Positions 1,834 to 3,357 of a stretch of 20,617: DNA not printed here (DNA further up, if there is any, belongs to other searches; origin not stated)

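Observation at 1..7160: Downstream half of the phospho-signalling operon: SPFH protein, NERD-kinase fusion, transglutaminase-like protein, zincin peptidase and multi-zinc-ribbon protein. Candidate undescribed conflict or regulated-effector system.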

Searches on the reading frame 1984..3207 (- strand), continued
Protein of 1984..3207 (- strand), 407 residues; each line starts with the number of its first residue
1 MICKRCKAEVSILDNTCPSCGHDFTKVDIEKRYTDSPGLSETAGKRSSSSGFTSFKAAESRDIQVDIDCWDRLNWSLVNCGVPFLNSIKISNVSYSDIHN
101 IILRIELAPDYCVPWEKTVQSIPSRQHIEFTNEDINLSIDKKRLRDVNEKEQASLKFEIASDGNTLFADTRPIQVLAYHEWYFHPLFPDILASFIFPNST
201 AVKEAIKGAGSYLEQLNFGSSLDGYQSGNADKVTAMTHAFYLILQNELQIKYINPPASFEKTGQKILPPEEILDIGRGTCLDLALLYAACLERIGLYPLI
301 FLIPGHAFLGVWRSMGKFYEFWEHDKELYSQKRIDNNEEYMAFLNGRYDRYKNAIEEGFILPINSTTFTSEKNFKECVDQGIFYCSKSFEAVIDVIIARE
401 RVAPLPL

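Call 38: fold_search(model_id=the predicted structure, library=pdb)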
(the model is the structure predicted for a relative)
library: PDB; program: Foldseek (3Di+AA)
matches with E <= 10: 1697; with E <= 0.001: 13
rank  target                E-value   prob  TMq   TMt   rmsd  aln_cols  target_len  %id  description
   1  9fyn                  2.5e-04  1.00  0.19  0.11   4.6       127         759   11  Lacto-N-biosidase from Trueperella pyogenes (released 2024-10-09)
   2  9qk2_G                3.0e-04  0.96  0.19  0.09  25.4       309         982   11  Structure of the Complement classical and lectin pathway C3 convertase in complex with substrate C3 (released 2025-12-24)
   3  1ggu_B                3.2e-04  1.00  0.19  0.11   4.6       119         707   10  HUMAN FACTOR XIII WITH CALCIUM BOUND IN THE ION SITE (released 1999-09-16)
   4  1f13_A                7.4e-04  1.00  0.19  0.11   4.6       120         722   10  RECOMBINANT HUMAN CELLULAR COAGULATION FACTOR XIII (released 1998-08-12)
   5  4cu6                  7.4e-04  1.00  0.20  0.10  12.3       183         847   11  Unravelling the multiple functions of the architecturally intricate Streptococcus pneumoniae beta-galactosidase, BgaA (released 2014-08-20)
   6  6a8p_B                7.9e-04  1.00  0.20  0.13   3.8       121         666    9  Transglutaminase 2 mutant G224V in complex with GTP (released 2018-09-26)
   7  1f13_B                7.9e-04  1.00  0.19  0.11   4.5       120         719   10  RECOMBINANT HUMAN CELLULAR COAGULATION FACTOR XIII (released 1998-08-12)
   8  5mhm_B                8.3e-04  1.00  0.19  0.12   4.0       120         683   12  FXIIIa in complex with the inhibitor ZED1630 (released 2017-12-20)
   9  1evu_B                8.8e-04  1.00  0.18  0.11   4.6       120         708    9  HUMAN FACTOR XIII WITH CALCIUM BOUND IN THE ION SITE (released 2000-05-10)
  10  6qud                  8.8e-04  1.00  0.18  0.10  11.2       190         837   13  2-deoxy-galactose reaction intermediate of a Truncated beta-galactosidase III from Bifidobacterium bifidum (released 2020-03-18)
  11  9ya0_GF               8.8e-04  0.54  0.14  0.08  20.4       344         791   11  Cryo-EM structure of pre-conoid ring 2 (PCR P2 ring)from Toxoplasma gondii (released 2025-11-19)
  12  1xvs_A                9.4e-04  1.00  0.17  0.42   6.6       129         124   12  Crystal structure of apaG Protein from Vibrio cholerae (released 2004-12-14)
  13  4kty_B                9.9e-04  1.00  0.19  0.12   4.8       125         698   10  Fibrin-stabilizing factor with a bound ligand (released 2013-12-04)
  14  6quc_A                1.1e-03  1.00  0.19  0.10  12.3       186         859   11  Truncated beta-galactosidase III from Bifidobacterium bifidum (released 2020-03-18)
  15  1ex0_A                1.2e-03  1.00  0.19  0.11   4.5       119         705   10  HUMAN FACTOR XIII, MUTANT W279F ZYMOGEN (released 2003-12-23)
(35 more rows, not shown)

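Call 39: search_protein_families(library=pfam, proteins=[L067:9959-15766:+, L021:9944-15919:+, L085:12060-14039:+, L030:8729-11008:+], max_evalue=0.001)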
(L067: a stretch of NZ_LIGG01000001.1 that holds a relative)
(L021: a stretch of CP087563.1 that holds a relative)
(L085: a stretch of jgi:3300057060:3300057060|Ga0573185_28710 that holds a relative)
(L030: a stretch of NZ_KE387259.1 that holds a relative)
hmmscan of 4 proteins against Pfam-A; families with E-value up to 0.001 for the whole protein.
L067:9959-15766:+ (1935 aa): 10 families
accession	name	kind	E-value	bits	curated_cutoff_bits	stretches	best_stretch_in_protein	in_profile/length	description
PF13195.11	DUF4011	-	1.5e-43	149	22.2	1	383-550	1-158/158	Protein of unknown function (DUF4011)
PF18741.7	MTES_1575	-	9.8e-24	83.7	38.2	1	1617-1710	5-96/96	REase_MTES_1575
PF13086.12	AAA_11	-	1.1e-21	78.2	27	2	661-849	2-205/257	AAA domain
PF13087.12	AAA_12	-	4.3e-21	75.8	27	1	1378-1564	13-193/195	AAA domain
PF11784.13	DUF3320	-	8.1e-12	45.4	25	1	1771-1817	3-49/50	Protein of unknown function (DUF3320)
PF13245.12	AAA_19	-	1.3e-09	38.8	25.1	1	665-722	1-60/134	AAA domain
PF13604.12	AAA_30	-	5.7e-09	36.4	27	1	663-723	4-66/191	AAA domain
PF01443.25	Viral_helicase1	-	2e-06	28.2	21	0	1303-1351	49-101/228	Viral superfamily 1 RNA helicase core domain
PF09848.15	SLFN-g3_helicase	-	0.0006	19.6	24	0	678-725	4-53/354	Schlafen group 3, DNA/RNA helicase domain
PF02456.21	Adeno_IVa2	-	0.00098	18.5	21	0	605-722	15-136/370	Adenovirus IVa2 protein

L021:9944-15919:+ (1991 aa): 9 families
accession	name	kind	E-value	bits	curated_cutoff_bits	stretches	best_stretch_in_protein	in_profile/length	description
PF13195.11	DUF4011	-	3.5e-44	151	22.2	1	402-574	1-158/158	Protein of unknown function (DUF4011)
PF18741.7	MTES_1575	-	1.2e-40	137.9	38.2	1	1654-1751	1-96/96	REase_MTES_1575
PF13086.12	AAA_11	-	1.1e-17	65.1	27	2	687-758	3-77/257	AAA domain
PF13087.12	AAA_12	-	2.5e-17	63.5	27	1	1407-1604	4-192/195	AAA domain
PF13245.12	AAA_19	-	2.7e-09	37.7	25.1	1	690-746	1-59/134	AAA domain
PF13604.12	AAA_30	-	1.4e-08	35.1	27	1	689-747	5-65/191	AAA domain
PF01443.25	Viral_helicase1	-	0.00019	21.7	21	0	1337-1386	48-101/228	Viral superfamily 1 RNA helicase core domain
PF09848.15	SLFN-g3_helicase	-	0.00041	20.2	24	0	702-750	3-53/354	Schlafen group 3, DNA/RNA helicase domain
PF11784.13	DUF3320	-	0.00077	19.8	25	0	1832-1874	5-49/50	Protein of unknown function (DUF3320)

L085:12060-14039:+ (659 aa): 8 families
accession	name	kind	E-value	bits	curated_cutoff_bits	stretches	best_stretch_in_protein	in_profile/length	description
PF07719.23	TPR_2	-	6.1e-08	32.6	27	0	344-370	7-33/34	Tetratricopeptide repeat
PF14326.11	DUF4384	-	1e-07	32.3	27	1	519-592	9-81/81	Domain of unknown function (DUF4384)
PF13414.12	TPR_11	-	1.2e-06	28.6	26.8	0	345-370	1-26/42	TPR repeat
PF00515.34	TPR_1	-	1.8e-06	28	27.8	0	344-370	7-33/34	Tetratricopeptide repeat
PF18912.6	DZR_2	-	4.2e-05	23.7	27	0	120-166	11-55/56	Double zinc ribbon domain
PF13248.11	Zn_ribbon_3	-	0.00051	19.9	27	0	133-154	5-26/26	zinc-ribbon domain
PF13428.12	TPR_14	-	0.00081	20.3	23.5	0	204-238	6-39/44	Tetratricopeptide repeat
PF13176.12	TPR_7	-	0.00092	19.6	27.9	0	341-369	2-30/36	Tetratricopeptide repeat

L030:8729-11008:+ (759 aa): 9 families
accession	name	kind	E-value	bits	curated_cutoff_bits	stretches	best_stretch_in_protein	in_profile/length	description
PF00004.35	AAA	-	6.1e-40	137.1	21.2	1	141-272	1-130/131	ATPase family associated with various cellular activities (AAA)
PF17862.7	AAA_lid_3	-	8.9e-07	28.8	27.2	1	295-327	1-33/45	AAA+ lid domain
PF13191.12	AAA_16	-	7.4e-06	27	32.6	1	137-233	23-124/167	AAA ATPase domain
PF05496.18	RuvB_N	-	1.5e-05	25.3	27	1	129-213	24-100/159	Holliday junction DNA helicase RuvB P-loop domain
PF13481.12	AAA_25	-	3.9e-05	23.8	27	0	141-159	36-54/195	AAA domain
PF13671.12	AAA_33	-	4.1e-05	24.3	27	1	141-198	2-57/143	AAA domain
PF13401.12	AAA_22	-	0.00014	22.7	27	0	137-165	4-35/130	AAA domain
PF07728.20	AAA_5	-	0.00028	21.3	22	1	140-169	1-31/139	AAA domain (dynein-related subfamily)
PF13521.12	AAA_28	-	0.0005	20.8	27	0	141-167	2-28/164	AAA domain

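Call 41: find_encoding_contigs(protein=P0022, flank=10000, max_places=1)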
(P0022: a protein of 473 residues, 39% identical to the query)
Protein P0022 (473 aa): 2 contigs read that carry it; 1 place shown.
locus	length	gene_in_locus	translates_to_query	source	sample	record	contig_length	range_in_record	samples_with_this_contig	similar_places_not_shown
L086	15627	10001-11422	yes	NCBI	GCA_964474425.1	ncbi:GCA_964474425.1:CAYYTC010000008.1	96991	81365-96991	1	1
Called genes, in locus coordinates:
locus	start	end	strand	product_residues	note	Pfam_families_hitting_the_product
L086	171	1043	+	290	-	-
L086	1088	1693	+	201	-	-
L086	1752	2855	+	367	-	PF05496:RuvB_N (weak), PF00004:AAA, PF17862:AAA_lid_3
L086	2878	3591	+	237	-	-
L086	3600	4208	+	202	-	-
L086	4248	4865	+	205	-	-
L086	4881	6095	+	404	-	PF00004:AAA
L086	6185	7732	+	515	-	-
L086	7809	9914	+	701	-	PF12773:DZR, PF13248:Zn_ribbon_3 (weak), PF17032:Zn_ribbon_15 (faint), PF18912:DZR_2 (faint), PF24463:DUF7577 (faint), PF13240:Zn_Ribbon_1 (weak), PF13248:Zn_ribbon_3 (weak), PF01145:Band_7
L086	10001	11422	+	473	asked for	-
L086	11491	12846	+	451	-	PF01551:Peptidase_M23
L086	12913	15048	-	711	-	PF00069:Pkinase, PF07714:PK_Tyr_Ser-Thr, PF03109:ABC1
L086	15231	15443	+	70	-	-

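Call 42: find_encoding_contigs(protein=P0016, flank=10000, max_places=1)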
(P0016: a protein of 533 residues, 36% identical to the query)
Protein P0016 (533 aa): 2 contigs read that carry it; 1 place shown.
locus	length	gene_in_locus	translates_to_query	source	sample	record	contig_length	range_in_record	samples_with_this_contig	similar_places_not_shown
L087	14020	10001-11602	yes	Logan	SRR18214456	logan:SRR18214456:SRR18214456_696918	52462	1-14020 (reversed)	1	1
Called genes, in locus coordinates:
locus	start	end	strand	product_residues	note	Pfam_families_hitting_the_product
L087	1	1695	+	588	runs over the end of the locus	PF21922:PBP_dimer_2, PF00905:Transpeptidase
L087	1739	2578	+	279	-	PF12401:FhaA_N (weak), PF16697:Yop-YscD_cpl, PF00498:FHA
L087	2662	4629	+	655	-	PF13240:Zn_Ribbon_1 (weak), PF00069:Pkinase, PF07714:PK_Tyr_Ser-Thr, PF07603:Lcl_C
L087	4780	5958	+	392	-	-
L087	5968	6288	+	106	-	-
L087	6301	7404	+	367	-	PF03783:CsgG, PF13036:LpoB (weak)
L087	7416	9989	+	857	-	PF13240:Zn_Ribbon_1 (faint), PF13248:Zn_ribbon_3 (faint), PF12773:DZR, PF01145:Band_7 (weak)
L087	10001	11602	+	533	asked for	-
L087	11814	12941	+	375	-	PF00069:Pkinase, PF07714:PK_Tyr_Ser-Thr, PF03109:ABC1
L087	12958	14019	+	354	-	?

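Call 43: find_encoding_contigs(protein=P0026, flank=10000, max_places=1)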
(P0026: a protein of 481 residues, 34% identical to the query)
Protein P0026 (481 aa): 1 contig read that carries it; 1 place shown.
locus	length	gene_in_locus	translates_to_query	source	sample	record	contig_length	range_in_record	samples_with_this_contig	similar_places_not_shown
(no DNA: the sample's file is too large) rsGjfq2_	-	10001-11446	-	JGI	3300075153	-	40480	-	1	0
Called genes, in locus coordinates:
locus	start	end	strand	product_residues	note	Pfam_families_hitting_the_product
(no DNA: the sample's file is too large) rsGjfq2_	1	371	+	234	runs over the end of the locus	-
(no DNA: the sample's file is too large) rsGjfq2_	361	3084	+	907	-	PF00082:Peptidase_S8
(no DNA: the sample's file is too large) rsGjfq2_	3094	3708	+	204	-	-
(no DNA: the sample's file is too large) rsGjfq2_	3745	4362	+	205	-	-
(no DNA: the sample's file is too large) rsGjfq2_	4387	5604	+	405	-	PF00004:AAA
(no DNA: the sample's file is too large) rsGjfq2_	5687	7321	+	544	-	-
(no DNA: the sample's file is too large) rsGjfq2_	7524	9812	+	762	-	PF12773:DZR, PF13240:Zn_Ribbon_1 (weak), PF13248:Zn_ribbon_3 (faint), PF17032:Zn_ribbon_15 (faint), PF18912:DZR_2 (faint), PF24463:DUF7577, PF01145:Band_7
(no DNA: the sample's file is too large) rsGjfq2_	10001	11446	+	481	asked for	-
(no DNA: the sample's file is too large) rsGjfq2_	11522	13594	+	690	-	PF00069:Pkinase, PF07714:PK_Tyr_Ser-Thr, PF13428:TPR_14 (faint), PF14559:TPR_19 (faint), PF03109:ABC1, PF00515:TPR_1 (faint), PF07719:TPR_2 (faint), PF13414:TPR_11 (faint), +1 more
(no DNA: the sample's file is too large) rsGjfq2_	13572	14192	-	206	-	PF03352:Adenine_glyco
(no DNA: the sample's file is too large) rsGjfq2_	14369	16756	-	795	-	PF13802:Gal_mutarotas_2, PF01055:Glyco_hydro_31_2nd, PF21365:Glyco_hydro_31_3rd, PF17137:DUF5110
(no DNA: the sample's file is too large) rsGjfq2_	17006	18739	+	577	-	PF00749:tRNA-synt_1c, PF03950:tRNA-synt_1c_C, PF20974:tRNA-synt_1c_C2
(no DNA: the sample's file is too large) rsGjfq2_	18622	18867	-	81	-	-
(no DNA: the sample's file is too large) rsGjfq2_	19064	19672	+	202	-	PF09335:VTT_dom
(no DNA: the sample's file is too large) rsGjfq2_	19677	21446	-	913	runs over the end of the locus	PF00069:Pkinase, PF07714:PK_Tyr_Ser-Thr, PF03109:ABC1, PF00515:TPR_1 (faint), PF07719:TPR_2 (faint), PF03781:FGE-sulfatase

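Call 53: search_protein_families(library=pfam, proteins=[L003:12038-12652:+, L003:12666-13094:+, L001:12156-12749:+, L001:12760-13212:+, L085:14082-15506:+, L003:6955-8793:+, L086:6185-7732:+, L086:3600-4208:+, L086:4248-4865:+, L086:11491-12846:+], max_evalue=0.05)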
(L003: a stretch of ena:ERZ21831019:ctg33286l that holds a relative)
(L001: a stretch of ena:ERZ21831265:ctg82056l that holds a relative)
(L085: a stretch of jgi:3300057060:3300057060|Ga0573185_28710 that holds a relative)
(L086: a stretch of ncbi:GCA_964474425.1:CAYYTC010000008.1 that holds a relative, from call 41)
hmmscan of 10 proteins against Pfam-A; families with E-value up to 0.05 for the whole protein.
L003:12038-12652:+ (204 aa): 2 families
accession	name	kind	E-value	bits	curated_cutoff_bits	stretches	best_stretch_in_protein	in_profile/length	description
PF04542.20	Sigma70_r2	-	3.9e-06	27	24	1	54-103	19-68/71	Sigma-70 region 2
PF08281.18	Sigma70_r4_2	-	0.036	14.2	25.7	0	136-189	3-52/54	Sigma-70, region 4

L003:12666-13094:+ (142 aa): 0 families

L001:12156-12749:+ (197 aa): 1 family
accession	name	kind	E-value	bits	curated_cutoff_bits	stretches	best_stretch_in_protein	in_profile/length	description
PF04545.22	Sigma70_r4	-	0.0035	17.2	24.1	1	133-184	1-48/50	Sigma-70, region 4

L001:12760-13212:+ (150 aa): 2 families
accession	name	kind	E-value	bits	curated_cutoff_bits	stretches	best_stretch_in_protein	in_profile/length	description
PF04368.18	DUF507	-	0.0065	16.9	24.7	1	32-108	69-144/182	Protein of unknown function (DUF507)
PF12240.13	Angiomotin_C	-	0.047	13.7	23.5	0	5-81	109-187/200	Angiomotin C terminal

L085:14082-15506:+ (475 aa): 23 families
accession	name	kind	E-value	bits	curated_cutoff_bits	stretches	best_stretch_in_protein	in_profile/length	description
PF13424.12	TPR_12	-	6.7e-33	113.2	30.1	3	80-145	7-74/77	Tetratricopeptide repeat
PF13176.12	TPR_7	-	3.3e-22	77.1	27.9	1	199-232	2-35/36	Tetratricopeptide repeat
PF07719.23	TPR_2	-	6.4e-22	76.3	27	3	358-384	3-29/34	Tetratricopeptide repeat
PF00515.34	TPR_1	-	4.5e-17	61.5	27.8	2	357-383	2-28/34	Tetratricopeptide repeat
PF13181.12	TPR_8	-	1.9e-12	46.7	25.7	2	359-384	4-29/34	Tetratricopeptide repeat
PF13374.12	TPR_10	-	1.8e-10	40.9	27.5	0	357-384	3-30/42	Tetratricopeptide repeat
PF13174.12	TPR_6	-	9.3e-09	35.8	26.3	0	358-381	2-25/33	Tetratricopeptide repeat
PF13428.12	TPR_14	-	1.8e-08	34.7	23.5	0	357-385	2-30/44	Tetratricopeptide repeat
PF12895.13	ANAPC3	-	1.3e-07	32.2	27.2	0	77-141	24-81/82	Anaphase-promoting complex, cyclosome, subunit 3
PF13432.12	TPR_16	-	1.4e-07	32.2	32.7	0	121-178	2-53/65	Tetratricopeptide repeat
PF12862.13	ANAPC5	-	1.4e-05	25.5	23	0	171-242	13-84/91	Anaphase-promoting complex subunit 5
PF17874.7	TPR_MalT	-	8.5e-05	22.4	45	1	87-229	12-155/336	MalT-like TPR region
PF10602.15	RPN7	-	0.00024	21.3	29.6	0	191-340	30-137/174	26S proteasome subunit RPN7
PF14559.12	TPR_19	-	0.00038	21.2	25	0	130-181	5-50/68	Tetratricopeptide repeat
PF14853.12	Fis1_TPR_C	-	0.0017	19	25.3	0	161-187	6-32/53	Fis1 C-terminal tetratricopeptide repeat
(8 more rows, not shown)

L003:6955-8793:+ (612 aa): 1 family
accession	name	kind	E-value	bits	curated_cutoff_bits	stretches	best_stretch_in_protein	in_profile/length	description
PF13453.11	Zn_ribbon_TFIIB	-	0.037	13.9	22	1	583-607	3-27/41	Transcription factor zinc-finger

L086:6185-7732:+ (515 aa): 1 family
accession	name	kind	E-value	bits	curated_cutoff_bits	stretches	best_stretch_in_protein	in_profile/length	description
PF01145.31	Band_7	-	0.041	14.4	23.6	0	81-208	2-115/176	SPFH domain / Band 7 family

L086:3600-4208:+ (202 aa): 0 families

L086:4248-4865:+ (205 aa): 1 family
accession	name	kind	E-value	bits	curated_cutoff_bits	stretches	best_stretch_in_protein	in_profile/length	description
PF21597.2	TetR_C_43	-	0.0067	17.1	27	1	89-187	3-93/105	Transcriptional regulator SbtR-like, C-terminal domain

L086:11491-12846:+ (451 aa): 1 family
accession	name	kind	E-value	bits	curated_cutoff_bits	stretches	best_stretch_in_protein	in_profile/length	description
PF01551.29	Peptidase_M23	-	1.1e-08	35.5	28.7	1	311-393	9-85/96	Peptidase family M23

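Call 60: search_protein_representatives(alignment_id=A2)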
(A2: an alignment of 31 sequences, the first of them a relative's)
Query: 31 sequences, 431 profile positions. Proteins with E-value up to 0.001 (for the whole library): 7012; up to 1e-10: 4377; up to 1e-30: 2052. The best 150 are listed.
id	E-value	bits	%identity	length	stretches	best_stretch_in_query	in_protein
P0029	1.2e-157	541.9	-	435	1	4-429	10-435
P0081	3.0e-153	527.4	-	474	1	4-430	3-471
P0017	5.1e-153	526.6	-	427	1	38-430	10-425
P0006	9.7e-149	512.5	-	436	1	3-430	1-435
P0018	1.7e-146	505.1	-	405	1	41-430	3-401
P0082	1.2e-143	495.7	-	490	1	2-429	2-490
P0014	1.5e-143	495.4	-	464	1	3-430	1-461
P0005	7.4e-143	493.1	-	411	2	89-430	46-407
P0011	1.0e-142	492.7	-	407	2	90-429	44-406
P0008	3.0e-140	484.5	-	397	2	93-430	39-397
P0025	9.3e-138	476.3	-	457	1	3-429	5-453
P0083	6.0e-133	460.5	-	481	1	3-429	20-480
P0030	1.1e-129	449.7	-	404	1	3-429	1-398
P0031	2.0e-129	448.9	-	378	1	96-430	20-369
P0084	9.2e-128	443.4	-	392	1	87-428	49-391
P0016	2.0e-125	435.7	-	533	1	3-422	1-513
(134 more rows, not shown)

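Call 62: search_protein_families(library=pfam, proteins=[L030:2382-3623:+, L030:4103-5062:+, L030:5609-6466:+, L030:7193-7891:+, L030:8076-8732:+, L030:11005-11916:+, L030:12028-14181:+, L030:16010-17917:-, L030:17668-20130:-, L030:227-1423:+], max_evalue=0.001)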
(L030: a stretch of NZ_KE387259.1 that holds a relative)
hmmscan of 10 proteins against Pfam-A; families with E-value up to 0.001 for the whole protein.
L030:2382-3623:+ (413 aa): 2 families
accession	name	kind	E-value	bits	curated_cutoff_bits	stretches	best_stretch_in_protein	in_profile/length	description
PF22483.2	Mu-transpos_C_2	-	3.3e-22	78.4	27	1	218-287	4-73/73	Mu transposase, C-terminal domain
PF00665.32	rve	-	9.8e-11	42.3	32.6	1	39-147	3-100/102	Integrase core domain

L030:4103-5062:+ (319 aa): 2 families
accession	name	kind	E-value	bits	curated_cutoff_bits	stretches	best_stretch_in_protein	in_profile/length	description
PF00665.32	rve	-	3.1e-08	34.2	32.6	1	167-257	4-102/102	Integrase core domain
PF13936.12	HTH_38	-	4.7e-08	33.1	27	1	2-46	1-44/44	Helix-turn-helix domain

L030:5609-6466:+ (285 aa): 1 family
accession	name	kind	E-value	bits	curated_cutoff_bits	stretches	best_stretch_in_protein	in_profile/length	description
PF00717.28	Peptidase_S24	-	1.9e-27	95.7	23.3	1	157-278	1-116/116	Peptidase S24-like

L030:7193-7891:+ (232 aa): 0 families

L030:8076-8732:+ (218 aa): 0 families

L030:11005-11916:+ (303 aa): 0 families

L030:12028-14181:+ (717 aa): 2 families
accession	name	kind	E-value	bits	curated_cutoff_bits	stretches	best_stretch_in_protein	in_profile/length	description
PF03781.23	FGE-sulfatase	-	1e-48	166.7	23.3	1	482-714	4-255/255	Sulfatase-modifying factor enzyme 1-like domain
PF00656.27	Peptidase_C14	-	1.7e-18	67.6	21.4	1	7-214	6-195/233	Caspase domain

L030:16010-17917:- (635 aa): 0 families

L030:17668-20130:- (820 aa): 1 family
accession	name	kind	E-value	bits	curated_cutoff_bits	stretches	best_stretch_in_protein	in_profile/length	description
PF01098.24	FTSW_RODA_SPOVE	-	3.3e-18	66.2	26.4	1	508-818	68-353/356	Cell cycle protein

L030:227-1423:+ (398 aa): 2 families
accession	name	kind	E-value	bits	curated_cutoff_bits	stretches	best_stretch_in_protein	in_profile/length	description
PF04055.27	Radical_SAM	-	1.1e-25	91.2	29.5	1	29-198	1-163/166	Radical SAM superfamily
PF06969.22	HemN_C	-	1.3e-12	48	24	1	327-388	5-67/67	HemN C-terminal domain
